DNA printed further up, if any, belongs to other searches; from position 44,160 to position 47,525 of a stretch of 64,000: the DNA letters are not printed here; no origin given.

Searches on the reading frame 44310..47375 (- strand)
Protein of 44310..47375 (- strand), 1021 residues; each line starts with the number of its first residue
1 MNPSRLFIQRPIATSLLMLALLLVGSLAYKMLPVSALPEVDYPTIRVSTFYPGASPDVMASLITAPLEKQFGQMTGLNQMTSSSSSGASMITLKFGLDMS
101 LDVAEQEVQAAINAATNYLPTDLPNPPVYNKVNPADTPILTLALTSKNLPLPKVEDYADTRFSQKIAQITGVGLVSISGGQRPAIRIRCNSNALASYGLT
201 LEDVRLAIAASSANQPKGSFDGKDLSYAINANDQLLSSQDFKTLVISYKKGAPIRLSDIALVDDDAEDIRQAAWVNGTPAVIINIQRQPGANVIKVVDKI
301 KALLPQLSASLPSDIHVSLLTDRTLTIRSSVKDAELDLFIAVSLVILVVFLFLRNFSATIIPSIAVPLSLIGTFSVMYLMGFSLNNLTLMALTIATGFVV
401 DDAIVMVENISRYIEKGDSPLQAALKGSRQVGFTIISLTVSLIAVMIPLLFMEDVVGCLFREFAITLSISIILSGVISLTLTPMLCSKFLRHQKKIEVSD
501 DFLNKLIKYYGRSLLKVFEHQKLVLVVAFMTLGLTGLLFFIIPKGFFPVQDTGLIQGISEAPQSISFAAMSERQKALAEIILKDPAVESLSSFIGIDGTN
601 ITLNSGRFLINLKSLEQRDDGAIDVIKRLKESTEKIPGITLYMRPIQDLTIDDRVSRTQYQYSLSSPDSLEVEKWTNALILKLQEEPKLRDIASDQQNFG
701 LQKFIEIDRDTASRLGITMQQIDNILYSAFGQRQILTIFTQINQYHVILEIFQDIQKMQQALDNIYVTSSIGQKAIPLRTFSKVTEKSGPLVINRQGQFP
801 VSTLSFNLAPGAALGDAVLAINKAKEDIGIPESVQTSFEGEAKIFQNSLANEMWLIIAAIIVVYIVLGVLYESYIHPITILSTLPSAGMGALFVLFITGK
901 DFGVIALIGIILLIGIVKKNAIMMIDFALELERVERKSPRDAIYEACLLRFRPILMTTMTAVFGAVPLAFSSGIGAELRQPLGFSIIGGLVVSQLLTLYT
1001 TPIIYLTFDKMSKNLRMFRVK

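Call 48: search_protein_families(library=ncbifam, proteins=[window:44310-47375:-], max_evalue=1e-10)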
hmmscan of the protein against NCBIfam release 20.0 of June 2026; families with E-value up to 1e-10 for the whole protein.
window:44310-47375:- (1021 aa): 11 families
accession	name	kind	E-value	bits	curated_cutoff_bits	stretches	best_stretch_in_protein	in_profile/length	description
NF007798.0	PRK10503.1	equivalog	0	1520.8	1584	1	3-1016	12-1030/1040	MdtB/MuxB family multidrug efflux RND transporter permease subunit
NF033617.1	RND_permease_2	subfamily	0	1296.7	1250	1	4-1009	1-1008/1009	multidrug efflux RND transporter permease subunit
NF007905.0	PRK10614.1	equivalog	0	1206.3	1774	1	5-1015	5-1015/1025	multidrug efflux RND transporter permease subunit MdtC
NF000282.2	RND_permease_1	subfamily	2e-200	668.3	1250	1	4-1008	1-1027/1029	multidrug efflux RND transporter permease subunit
TIGR00915.1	2A0602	subfamily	1.6e-171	572.5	940.35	1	4-1012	2-1032/1050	efflux RND transporter permease subunit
NF007133.0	PRK09579.1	equivalog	2.4e-164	548.5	1763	1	5-1013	5-1007/1017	multidrug efflux RND transporter permease subunit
NF007131.0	PRK09577.1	equivalog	7.7e-131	437.7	1768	1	4-1011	2-1025/1045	multidrug efflux RND transporter permease subunit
NF007842.1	PRK10555.1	equivalog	4.6e-130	435.3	1854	1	5-1007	3-1025/1036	multidrug efflux RND transporter permease AcrD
NF000037.1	RND_perm_OqxB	exception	2.9e-126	422.7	2200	1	1-1012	1-1038/1050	multidrug efflux RND transporter permease subunit OqxB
NF011706.2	PRK15127.1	equivalog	2.2e-113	380.1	2150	1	6-1007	4-1028/1049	multidrug efflux RND transporter permease subunit AcrB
TIGR00914.1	2A0601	subfamily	6.4e-109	365.2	701.45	1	16-1013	18-1040/1051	CusA/CzcA family heavy metal efflux RND transporter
